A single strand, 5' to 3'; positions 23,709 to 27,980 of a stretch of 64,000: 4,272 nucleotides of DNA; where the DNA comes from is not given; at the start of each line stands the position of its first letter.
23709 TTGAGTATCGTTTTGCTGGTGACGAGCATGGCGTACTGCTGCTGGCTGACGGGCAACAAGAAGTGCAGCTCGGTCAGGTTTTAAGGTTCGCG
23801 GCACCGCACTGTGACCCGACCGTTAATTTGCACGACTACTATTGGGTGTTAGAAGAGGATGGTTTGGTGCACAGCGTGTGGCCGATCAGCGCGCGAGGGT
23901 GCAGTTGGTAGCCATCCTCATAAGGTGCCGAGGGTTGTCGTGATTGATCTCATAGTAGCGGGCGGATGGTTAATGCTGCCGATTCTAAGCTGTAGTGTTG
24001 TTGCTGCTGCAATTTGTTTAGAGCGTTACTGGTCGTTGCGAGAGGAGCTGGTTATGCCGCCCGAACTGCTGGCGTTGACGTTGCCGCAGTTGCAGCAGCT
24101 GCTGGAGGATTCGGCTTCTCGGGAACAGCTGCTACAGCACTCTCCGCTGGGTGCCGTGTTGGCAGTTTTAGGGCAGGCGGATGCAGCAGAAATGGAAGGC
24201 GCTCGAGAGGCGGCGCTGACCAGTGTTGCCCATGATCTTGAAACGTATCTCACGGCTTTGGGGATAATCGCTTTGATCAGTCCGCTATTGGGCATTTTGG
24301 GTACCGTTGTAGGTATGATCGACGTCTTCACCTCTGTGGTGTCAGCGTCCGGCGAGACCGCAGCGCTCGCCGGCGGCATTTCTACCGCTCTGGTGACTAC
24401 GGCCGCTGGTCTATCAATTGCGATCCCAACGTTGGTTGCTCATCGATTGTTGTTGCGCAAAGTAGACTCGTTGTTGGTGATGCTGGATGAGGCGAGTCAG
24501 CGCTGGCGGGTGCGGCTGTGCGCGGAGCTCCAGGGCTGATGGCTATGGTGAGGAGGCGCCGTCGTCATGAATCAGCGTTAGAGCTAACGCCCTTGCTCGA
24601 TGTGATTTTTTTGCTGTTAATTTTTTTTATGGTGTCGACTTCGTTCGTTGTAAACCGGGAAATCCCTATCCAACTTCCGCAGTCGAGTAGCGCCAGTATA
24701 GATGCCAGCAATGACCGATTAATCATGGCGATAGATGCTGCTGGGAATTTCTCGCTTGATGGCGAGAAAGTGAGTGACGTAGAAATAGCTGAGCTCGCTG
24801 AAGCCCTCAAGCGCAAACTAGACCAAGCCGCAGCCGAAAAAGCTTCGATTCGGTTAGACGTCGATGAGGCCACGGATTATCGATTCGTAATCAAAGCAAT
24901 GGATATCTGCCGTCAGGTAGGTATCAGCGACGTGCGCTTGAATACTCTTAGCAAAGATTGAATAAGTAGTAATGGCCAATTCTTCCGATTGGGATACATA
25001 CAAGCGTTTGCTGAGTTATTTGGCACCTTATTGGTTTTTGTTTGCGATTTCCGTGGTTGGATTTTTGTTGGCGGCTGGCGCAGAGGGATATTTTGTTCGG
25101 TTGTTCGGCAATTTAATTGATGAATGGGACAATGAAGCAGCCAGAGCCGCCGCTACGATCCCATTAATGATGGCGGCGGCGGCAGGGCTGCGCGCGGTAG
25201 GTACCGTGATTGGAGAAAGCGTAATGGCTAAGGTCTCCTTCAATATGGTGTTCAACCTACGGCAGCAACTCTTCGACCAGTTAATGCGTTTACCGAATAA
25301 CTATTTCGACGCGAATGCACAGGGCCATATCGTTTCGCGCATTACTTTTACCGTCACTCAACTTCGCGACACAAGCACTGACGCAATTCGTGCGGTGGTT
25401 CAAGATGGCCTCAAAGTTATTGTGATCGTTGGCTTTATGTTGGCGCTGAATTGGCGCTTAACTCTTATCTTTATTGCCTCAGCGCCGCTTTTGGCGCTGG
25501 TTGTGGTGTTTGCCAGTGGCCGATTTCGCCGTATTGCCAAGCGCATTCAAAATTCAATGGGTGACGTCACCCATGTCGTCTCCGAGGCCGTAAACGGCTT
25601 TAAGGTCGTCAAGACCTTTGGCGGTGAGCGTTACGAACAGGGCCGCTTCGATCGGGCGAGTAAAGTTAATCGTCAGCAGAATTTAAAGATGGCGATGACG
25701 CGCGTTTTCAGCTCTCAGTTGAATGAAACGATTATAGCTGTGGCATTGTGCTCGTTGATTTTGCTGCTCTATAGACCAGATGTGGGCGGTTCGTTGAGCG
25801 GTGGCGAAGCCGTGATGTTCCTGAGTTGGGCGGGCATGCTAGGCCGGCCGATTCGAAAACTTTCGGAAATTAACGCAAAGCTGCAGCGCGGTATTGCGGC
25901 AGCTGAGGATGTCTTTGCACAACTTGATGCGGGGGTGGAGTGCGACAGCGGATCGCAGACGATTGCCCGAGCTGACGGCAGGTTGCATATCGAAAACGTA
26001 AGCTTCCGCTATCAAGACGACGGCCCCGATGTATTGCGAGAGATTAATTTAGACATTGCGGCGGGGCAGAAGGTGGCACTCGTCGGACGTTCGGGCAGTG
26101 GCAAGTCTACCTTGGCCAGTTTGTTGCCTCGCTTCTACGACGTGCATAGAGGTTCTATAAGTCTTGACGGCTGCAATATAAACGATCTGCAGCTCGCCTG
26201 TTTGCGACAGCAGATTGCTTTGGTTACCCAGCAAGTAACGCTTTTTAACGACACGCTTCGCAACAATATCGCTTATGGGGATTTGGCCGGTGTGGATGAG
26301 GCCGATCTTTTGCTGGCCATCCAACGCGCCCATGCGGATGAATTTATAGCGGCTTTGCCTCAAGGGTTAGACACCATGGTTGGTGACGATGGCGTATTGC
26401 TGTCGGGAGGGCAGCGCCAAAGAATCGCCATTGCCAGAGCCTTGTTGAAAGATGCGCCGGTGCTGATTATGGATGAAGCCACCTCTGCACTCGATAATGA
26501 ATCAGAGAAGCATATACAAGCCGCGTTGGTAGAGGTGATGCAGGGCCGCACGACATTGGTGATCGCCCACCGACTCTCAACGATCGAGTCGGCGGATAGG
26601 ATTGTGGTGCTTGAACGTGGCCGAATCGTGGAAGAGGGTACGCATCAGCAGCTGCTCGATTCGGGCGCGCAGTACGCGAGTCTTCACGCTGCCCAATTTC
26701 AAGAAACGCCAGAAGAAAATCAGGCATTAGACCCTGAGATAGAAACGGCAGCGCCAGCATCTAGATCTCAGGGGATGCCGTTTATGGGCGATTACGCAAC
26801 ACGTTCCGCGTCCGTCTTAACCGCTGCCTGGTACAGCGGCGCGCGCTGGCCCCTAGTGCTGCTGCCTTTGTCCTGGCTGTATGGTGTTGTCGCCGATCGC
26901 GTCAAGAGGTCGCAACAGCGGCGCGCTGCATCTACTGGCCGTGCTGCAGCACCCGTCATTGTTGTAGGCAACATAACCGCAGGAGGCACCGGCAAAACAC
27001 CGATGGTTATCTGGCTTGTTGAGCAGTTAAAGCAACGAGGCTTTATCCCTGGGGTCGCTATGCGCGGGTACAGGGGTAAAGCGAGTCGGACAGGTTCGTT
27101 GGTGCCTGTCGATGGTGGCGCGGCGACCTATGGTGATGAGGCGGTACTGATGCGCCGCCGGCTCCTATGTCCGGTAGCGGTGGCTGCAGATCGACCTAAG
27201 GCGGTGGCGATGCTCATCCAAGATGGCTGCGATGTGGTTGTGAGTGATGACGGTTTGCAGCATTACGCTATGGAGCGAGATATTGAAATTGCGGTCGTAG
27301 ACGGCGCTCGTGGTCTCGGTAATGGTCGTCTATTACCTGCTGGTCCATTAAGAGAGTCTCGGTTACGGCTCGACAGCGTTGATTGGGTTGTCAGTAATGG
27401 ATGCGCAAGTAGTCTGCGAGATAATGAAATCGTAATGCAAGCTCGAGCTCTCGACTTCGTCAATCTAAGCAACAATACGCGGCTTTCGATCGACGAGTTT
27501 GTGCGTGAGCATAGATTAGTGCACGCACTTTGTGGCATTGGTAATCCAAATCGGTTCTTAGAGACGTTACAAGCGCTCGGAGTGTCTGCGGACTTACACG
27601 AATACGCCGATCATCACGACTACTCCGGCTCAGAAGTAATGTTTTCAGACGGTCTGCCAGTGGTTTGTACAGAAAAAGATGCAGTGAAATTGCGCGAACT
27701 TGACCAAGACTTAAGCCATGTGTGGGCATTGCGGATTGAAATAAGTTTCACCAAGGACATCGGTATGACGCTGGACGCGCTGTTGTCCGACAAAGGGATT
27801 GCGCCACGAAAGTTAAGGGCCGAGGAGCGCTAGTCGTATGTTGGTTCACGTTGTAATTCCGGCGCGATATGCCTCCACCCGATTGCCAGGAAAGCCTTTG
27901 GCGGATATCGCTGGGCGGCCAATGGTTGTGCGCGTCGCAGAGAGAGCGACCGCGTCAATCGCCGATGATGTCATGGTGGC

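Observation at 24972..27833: MsbA-LpxK fusion: lipid A flippase and lipid A 4'-kinase in one polypeptide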

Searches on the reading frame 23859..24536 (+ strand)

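Call 3: search_protein_families(library=pfam, proteins=[window:23859-24536:+])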
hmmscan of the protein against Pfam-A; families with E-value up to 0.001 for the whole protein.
window:23859-24536:+ (226 aa): 1 family
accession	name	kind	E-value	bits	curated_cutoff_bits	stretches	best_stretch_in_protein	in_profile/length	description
PF01618.21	MotA_ExbB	-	1.6e-25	89.8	22.9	1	104-209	19-125/127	MotA/TolQ/ExbB proton channel family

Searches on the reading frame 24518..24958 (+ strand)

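Call 3: search_protein_families(library=pfam, proteins=[window:24518-24958:+])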
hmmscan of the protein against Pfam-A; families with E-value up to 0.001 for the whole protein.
window:24518-24958:+ (147 aa): 1 family
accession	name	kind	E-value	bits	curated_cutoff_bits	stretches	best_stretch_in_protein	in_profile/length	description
PF02472.21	ExbD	-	3.9e-29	101.7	25.4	1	15-143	2-125/128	Biopolymer transport protein ExbD/TolR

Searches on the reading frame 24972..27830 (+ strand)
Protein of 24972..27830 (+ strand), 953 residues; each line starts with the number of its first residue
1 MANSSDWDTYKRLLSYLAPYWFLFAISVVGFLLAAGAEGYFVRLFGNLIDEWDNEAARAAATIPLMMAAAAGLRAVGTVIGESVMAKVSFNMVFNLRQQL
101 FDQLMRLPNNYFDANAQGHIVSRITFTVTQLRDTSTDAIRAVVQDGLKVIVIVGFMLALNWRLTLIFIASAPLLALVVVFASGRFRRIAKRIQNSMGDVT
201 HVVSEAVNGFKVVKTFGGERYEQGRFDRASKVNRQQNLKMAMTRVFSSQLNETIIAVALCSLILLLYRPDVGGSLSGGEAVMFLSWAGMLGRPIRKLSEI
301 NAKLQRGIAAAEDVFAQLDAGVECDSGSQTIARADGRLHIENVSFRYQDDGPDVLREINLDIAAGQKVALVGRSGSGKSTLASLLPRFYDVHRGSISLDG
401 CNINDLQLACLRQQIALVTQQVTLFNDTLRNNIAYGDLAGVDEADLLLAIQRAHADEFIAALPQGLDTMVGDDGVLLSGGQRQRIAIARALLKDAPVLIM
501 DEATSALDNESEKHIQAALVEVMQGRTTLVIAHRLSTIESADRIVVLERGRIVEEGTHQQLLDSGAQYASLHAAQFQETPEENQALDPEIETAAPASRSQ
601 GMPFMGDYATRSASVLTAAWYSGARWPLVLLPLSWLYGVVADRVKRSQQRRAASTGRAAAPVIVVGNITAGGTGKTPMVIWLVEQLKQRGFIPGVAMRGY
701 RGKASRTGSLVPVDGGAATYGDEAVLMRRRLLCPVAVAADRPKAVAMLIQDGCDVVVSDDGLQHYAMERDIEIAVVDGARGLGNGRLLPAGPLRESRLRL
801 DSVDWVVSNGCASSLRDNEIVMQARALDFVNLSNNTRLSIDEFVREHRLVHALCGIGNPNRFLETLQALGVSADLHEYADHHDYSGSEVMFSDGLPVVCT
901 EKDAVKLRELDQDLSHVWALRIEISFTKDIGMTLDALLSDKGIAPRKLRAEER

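Call 3: search_protein_families(library=pfam, proteins=[window:24972-27830:+])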
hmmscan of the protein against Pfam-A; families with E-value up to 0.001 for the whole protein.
window:24972-27830:+ (953 aa): 5 families
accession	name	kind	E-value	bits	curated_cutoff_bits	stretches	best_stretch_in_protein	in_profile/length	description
PF02606.20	LpxK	-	1.2e-93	314.3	27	1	628-937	3-326/328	Tetraacyldisaccharide-1-P 4'-kinase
PF00664.28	ABC_membrane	-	4.2e-43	148.4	28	1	25-291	6-271/274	ABC transporter transmembrane region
PF00005.33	ABC_tran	-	1.5e-30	107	25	1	355-505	1-137/137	ABC transporter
PF02463.25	SMC_N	-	2.7e-07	30.7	40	1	456-546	135-210/220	RecF/RecN/SMC N terminal domain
PF00270.35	DEAD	-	0.00021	21.5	26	1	362-522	11-145/167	DEAD/DEAH box helicase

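Call 4: search_protein_families(library=ncbifam, proteins=[window:24972-27830:+])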
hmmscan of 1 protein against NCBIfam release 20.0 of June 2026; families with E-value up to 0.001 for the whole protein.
window:24972-27830:+ (953 aa): 190 families (the best 25 are shown)
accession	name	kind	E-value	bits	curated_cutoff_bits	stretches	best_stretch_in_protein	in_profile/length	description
TIGR02203.1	MsbA_lipidA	equivalog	3.8e-206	686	602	1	9-578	1-572/572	lipid A export permease/ATP-binding protein MsbA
NF008381.0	PRK11176.1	equivalog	2.9e-171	570.8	867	1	3-577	6-581/582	lipid A ABC transporter ATP-binding protein/permease MsbA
TIGR02204.1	MsbA_rel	hypoth_equivalog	1.1e-129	433.7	780.4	1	11-576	7-576/576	ABC transporter, permease/ATP-binding protein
NF045513.1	HepA_fam_ABC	equivalog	1.2e-121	407.1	725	1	61-575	95-609/610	heterocyst formation ABC transporter subunit HepA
TIGR00958.1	3a01208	subfamily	3.5e-117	392.5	874.6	1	9-571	148-710/711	antigen peptide transporter 2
NF052233.1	CphA_assoc_ABC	equivalog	7.6e-110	368.4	880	1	83-585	252-753/766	cyanophycin metabolism-associated ABC transporter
TIGR01846.1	type_I_sec_HlyB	subfamily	3e-108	362.9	725.55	1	66-575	184-692/694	type I secretion system permease/ATPase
NF010178.0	PRK13657.1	equivalog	5.9e-102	342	733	1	9-585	6-580/588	glucan ABC transporter ATP-binding protein/ permease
NF008056.1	PRK10790.1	equivalog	1.2e-93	314.7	746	1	5-575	6-575/584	SmdB family multidrug efflux ABC transporter permease/ATP-binding protein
TIGR03796.1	NHLM_micro_ABC1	equivalog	1.5e-93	314.3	853.3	1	64-571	197-708/710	NHLP family bacteriocin export ABC transporter peptidase/permease/ATPase subunit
TIGR03797.1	NHLM_micro_ABC2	equivalog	5.7e-91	306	709.4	1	62-575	177-685/686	NHLP bacteriocin export ABC transporter permease/ATPase subunit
TIGR03375.1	type_I_sec_LssB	subfamily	4.6e-88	296.2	693.1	1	90-564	218-691/696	type I secretion system permease/ATPase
TIGR02857.1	CydD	equivalog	9e-86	288.9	435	1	45-547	26-529/529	thiol reductant ABC exporter subunit CydD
NF008055.0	PRK10789.1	equivalog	2.1e-80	270.9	845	1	86-579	82-575/590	SmdA family multidrug ABC transporter permease/ATP-binding protein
TIGR01193.1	bacteriocin_ABC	subfamily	1e-79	268.9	523.85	1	58-572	193-706/708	peptide cleavage/export ABC transporter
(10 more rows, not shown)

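Call 5: find_homologous_proteins(query=window:24972-27830:+, region=580-953)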
Query window:24972-27830:+, residues 580-953 (374 aa): 504 proteins with E <= 0.001 among 8000 candidates; the best 120 are listed.
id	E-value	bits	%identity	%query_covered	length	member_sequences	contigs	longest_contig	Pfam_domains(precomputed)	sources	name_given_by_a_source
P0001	2.8e-241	818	99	100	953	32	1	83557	PF02606.21,PF00005.34,PF02463.26,PF00664.29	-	-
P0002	2.4e-192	657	80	100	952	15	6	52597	PF02606.21,PF00005.34,PF02463.26,PF00664.29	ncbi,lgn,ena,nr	ncbi:MAG TPA: lipid ABC transporter permease [Gammaproteobacteria bacterium]|nr:lipid ABC transporte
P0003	9.3e-180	616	74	100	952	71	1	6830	PF02606.21,PF00005.34,PF02463.26,PF00664.29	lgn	-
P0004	2.6e-176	604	73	100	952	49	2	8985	PF02606.21,PF00005.34,PF02463.26,PF00664.29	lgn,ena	-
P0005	5.6e-173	593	72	99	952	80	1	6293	PF02606.21,PF00005.34,PF02463.26,PF00664.29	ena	-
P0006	3.3e-153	528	64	98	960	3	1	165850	PF02606.21,PF00005.34,PF02463.26,PF00664.29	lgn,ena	-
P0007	3.7e-153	528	66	93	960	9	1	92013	PF02606.21,PF00005.34,PF02463.26,PF00664.29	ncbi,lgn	-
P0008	5.5e-150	518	65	98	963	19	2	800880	PF02606.21,PF00005.34,PF02463.26,PF00664.29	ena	-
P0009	1.9e-147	509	68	91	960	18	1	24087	PF02606.21,PF00005.34,PF02463.26,PF00664.29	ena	-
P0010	9.9e-145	501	64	98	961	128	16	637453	PF02606.21,PF00005.34,PF02463.26,PF00664.29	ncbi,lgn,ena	-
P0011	3.7e-122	426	54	98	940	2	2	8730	PF02606.21,PF00005.34,PF02463.26,PF00664.29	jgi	jgi:subfamily B ATP-binding cassette protein MsbA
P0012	4.3e-120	419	52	96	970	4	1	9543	PF02606.21,PF00005.34,PF02463.26,PF00664.29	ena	-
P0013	6.8e-120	419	54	93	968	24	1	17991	PF02606.21,PF00005.34,PF02463.26,PF00664.29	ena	-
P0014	1.6e-119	418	52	96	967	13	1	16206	PF02606.21,PF00005.34,PF02463.26,PF00664.29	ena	-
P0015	1.2e-118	415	54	93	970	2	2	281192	PF02606.21,PF00005.34,PF02463.26,PF00664.29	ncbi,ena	-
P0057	1.3e-107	378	52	94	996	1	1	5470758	PF02606.21,PF00005.34,PF02463.26,PF00664.29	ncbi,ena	-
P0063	1.3e-106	375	51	90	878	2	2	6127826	PF02606.21,PF00005.34,PF02463.26,PF00664.29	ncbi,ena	-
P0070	2.4e-104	368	51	92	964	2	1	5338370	PF00270.36,PF02606.21,PF00005.34,PF02463.26,PF00664.29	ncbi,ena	-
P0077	3.3e-100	354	53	89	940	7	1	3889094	PF02606.21,PF00005.34,PF02463.26,PF00664.29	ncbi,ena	-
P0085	9.3e-97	343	47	98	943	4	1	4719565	PF02606.21,PF00005.34,PF02463.26,PF00664.29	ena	-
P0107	1.4e-93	332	51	88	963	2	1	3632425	PF02606.21,PF00005.34,PF02463.26,PF00664.29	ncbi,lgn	ncbi:MAG: lipid A export permease/ATP-binding protein MsbA [Pseudomonadales bacterium]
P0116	3.9e-92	327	49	92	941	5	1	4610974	PF02606.21,PF00005.34,PF02463.26,PF00664.29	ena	-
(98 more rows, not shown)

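Call 13: find_related_loci(query=A1, collection=genome_contigs, flank=3000)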
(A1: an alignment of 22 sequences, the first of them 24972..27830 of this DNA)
Query A1 (953 aa) in genome_contigs; peptide patterns used: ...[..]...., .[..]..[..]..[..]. (x = any residue, [..] = any of these).
599 stretches matched a pattern (row limit reached: there are more); 572 encode a relative of the query (tblastn E <= 1e-3); the best 80 are kept; 80 distinct loci.
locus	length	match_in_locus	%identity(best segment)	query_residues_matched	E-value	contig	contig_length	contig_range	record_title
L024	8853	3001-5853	84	1-952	0e+0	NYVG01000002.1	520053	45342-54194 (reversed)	MAG: Gammaproteobacteria bacterium isolate CPC316 983, whole genome shotgun sequence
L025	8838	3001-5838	77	3-946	0e+0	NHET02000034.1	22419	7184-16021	MAG: Gammaproteobacteria bacterium TMED92 NHET01000039.1, whole genome shotgun sequence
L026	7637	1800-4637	62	1-945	0e+0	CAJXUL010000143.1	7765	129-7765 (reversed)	MAG TPA_asm: uncultured Gammaproteobacteria bacterium isolate SRR3933253_bin.21_MetaBAT_v2.12.1_MAG genome assembly, con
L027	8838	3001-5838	61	1-945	0e+0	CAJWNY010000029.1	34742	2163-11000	MAG TPA_asm: uncultured Gammaproteobacteria bacterium isolate ERR599122_bin.66_MetaBAT_v2.12.1_MAG genome assembly, cont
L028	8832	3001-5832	60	3-945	0e+0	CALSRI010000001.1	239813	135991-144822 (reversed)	MAG: uncultured Pseudomonadales bacterium isolate AA_MB318 genome assembly, contig: contig_23378_AA_MB318, whole genome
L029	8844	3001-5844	61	1-945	0e+0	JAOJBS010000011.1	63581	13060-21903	Pseudomonadales bacterium isolate AM-375-K13 AM-375-K13_NODE_11, whole genome shotgun sequence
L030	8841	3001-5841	61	2-946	0e+0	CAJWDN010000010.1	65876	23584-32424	MAG TPA_asm: uncultured Gammaproteobacteria bacterium isolate ERR599050_bin.81_MetaBAT_v2.12.1_MAG genome assembly, cont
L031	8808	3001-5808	62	5-947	0e+0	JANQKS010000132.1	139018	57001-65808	MAG: Pseudomonadales bacterium isolate PL25a_bin.22 k99_3396437, whole genome shotgun sequence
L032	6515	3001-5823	61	3-945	0e+0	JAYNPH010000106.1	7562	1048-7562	MAG: Gammaproteobacteria bacterium isolate 139540_COM_concoct_bins.tsv.080 NODE_14085_length_7562_cov_4.013987, whole ge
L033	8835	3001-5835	60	3-946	0e+0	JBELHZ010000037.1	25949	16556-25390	MAG: Gammaproteobacteria bacterium isolate REMEI104_ass_metaspades_bin.5 NODE_1593_length_25949_cov_8.616668, whole geno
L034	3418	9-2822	60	10-952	0e+0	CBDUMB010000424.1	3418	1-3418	MAG TPA_asm: uncultured Pseudomonadaceae bacterium isolate SRR22808127_binner12_Refined_53 genome assembly, contig: ERZ2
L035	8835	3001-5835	58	3-952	0e+0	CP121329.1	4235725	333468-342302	MAG: Gammaproteobacteria bacterium isolate NCC532_bact_7236 chromosome, complete genome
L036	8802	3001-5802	59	3-946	0e+0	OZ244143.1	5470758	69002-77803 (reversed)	MAG: Candidatus Azotimanducaceae bacterium isolate 8854cfa6-578e-4d3d-b270-7471243f906c genome assembly, chromosome: 1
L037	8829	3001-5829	60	3-945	0e+0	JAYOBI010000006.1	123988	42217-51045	MAG: Gammaproteobacteria bacterium isolate 139554_S156_rosella_bins.tsv.097 NODE_72_length_123988_cov_9.688913, whole ge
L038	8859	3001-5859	56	6-952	0e+0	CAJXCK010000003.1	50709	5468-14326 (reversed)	MAG TPA_asm: uncultured Gammaproteobacteria bacterium isolate ERR599092_bin.1_MetaBAT_v2.12.1_MAG genome assembly, conti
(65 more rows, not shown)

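Call 36: search_solved_structures(query=window:24972-27830:+, max_evalue=1e-20)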
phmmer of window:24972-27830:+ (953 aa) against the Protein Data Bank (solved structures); distinct sequences matched with E-value up to 1e-20: 301 (the best 60 are shown).
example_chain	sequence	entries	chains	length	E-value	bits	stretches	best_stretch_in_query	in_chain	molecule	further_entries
9bd6_A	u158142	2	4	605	3.1e-172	578.1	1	7-578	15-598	ATP-dependent lipid A-core flippase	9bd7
7met_A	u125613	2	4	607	1.8e-154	519.4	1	5-578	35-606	ATP-dependent lipid A-core flippase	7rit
8gk7_A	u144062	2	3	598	1.9e-154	519.3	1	5-578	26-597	Lipid A export ATP-binding/permease protein MsbA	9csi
4f4c_A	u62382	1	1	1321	3.8e-146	491.8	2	70-576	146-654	Multidrug resistance protein pgp-1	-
9ody_A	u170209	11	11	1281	1.4e-145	489.9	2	92-580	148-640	ATP-binding cassette, sub-family B (MDR/TAP), member 4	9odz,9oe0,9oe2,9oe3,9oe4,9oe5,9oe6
9oe1_A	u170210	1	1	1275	2.8e-145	489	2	92-580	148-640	ATP-binding cassette, sub-family B (MDR/TAP), member 4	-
9nfi_A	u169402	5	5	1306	7.4e-145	487.5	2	85-589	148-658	Permeability Glycoprotein (P-gp)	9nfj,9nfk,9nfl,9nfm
8woi_A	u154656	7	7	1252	2.1e-143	482.8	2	10-564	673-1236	ABC transporter B family member 19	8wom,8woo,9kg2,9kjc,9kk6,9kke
8zpx_B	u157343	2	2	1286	3.6e-143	482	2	21-600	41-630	ABC transporter B family member 1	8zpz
9juj_A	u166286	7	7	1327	4.2e-143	481.8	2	21-600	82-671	ABC transporter B family member 1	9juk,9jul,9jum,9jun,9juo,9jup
8wp0_A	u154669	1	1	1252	1.6e-142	479.9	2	10-564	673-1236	ABC transporter B family member 19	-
8zq4_B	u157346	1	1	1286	2.6e-142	479.1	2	21-600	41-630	ABC transporter B family member 1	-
6fn1_A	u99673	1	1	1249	4.4e-141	475.1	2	11-574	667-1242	Human-mouse chimeric ABCB1 (ABCBHM)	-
6fn4_A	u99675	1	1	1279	4.9e-141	474.9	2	11-574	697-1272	Apo form of Human-mouse chimeric ABCB1 (ABCB1HM) in complex with Antigen binding fragment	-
6qee_A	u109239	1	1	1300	5e-141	474.9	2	11-575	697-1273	ABCB1HM-EQ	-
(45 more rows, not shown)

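Call 65: list_cluster_members(proteins=[P0063, P0070, P0077, P0085, P0116, P0107, P0057, P0010, P0008, P0002])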
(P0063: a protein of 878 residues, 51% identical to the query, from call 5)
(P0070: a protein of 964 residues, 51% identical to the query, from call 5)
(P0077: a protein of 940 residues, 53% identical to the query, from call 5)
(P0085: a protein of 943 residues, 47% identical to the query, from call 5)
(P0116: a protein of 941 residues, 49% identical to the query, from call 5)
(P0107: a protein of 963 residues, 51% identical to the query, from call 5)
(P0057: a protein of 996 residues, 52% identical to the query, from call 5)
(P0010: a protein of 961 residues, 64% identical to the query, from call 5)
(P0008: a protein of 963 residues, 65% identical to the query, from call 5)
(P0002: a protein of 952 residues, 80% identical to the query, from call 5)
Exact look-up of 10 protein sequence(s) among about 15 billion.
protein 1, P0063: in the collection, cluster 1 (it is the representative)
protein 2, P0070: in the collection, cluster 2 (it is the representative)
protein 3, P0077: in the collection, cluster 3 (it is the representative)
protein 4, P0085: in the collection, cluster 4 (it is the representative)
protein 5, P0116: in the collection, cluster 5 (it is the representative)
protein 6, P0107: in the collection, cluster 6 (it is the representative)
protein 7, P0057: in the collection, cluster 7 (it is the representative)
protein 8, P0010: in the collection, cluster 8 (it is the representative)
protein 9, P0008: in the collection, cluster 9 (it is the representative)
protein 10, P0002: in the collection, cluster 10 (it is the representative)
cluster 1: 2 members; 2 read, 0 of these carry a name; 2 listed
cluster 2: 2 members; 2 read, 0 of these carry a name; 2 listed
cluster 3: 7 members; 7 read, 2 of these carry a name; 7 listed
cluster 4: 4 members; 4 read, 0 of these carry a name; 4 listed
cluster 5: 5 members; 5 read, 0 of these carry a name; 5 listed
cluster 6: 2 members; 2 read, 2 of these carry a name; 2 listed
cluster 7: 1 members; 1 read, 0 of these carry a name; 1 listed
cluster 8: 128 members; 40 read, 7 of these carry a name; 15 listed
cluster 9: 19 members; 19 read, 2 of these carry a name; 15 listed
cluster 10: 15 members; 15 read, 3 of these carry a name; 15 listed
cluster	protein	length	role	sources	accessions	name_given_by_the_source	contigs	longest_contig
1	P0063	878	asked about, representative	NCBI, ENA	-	-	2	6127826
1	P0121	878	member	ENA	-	-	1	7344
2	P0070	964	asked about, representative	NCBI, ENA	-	-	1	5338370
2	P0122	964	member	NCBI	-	-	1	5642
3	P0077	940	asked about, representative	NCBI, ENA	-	-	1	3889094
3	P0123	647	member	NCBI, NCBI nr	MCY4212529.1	MAG: lipid A export permease/ATP-binding protein MsbA, partial [Gammaproteobacteria ... | lipid A export permease/ATP-binding protein MsbA [Gammaproteobacteria bacterium]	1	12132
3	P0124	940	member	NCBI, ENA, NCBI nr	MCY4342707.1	MAG: lipid A export permease/ATP-binding protein MsbA [Gammaproteobacteria bacterium] | lipid A export permease/ATP-binding protein MsbA [Gammaproteobacteria bacterium]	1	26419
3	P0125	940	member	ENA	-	-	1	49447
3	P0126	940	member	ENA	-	-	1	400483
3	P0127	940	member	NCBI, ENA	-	-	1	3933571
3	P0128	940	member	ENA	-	-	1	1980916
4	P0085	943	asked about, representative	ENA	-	-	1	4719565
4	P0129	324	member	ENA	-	-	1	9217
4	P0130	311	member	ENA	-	-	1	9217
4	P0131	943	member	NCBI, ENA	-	-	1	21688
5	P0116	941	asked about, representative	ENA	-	-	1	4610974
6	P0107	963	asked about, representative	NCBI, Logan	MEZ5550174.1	MAG: lipid A export permease/ATP-binding protein MsbA [Pseudomonadales bacterium]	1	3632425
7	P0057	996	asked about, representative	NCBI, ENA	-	-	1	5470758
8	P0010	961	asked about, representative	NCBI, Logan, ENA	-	-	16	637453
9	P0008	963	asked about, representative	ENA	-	-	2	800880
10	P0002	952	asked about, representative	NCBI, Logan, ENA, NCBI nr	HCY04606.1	MAG TPA: lipid ABC transporter permease [Gammaproteobacteria bacterium] | lipid ABC transporter permease [Gammaproteobacteria bacterium]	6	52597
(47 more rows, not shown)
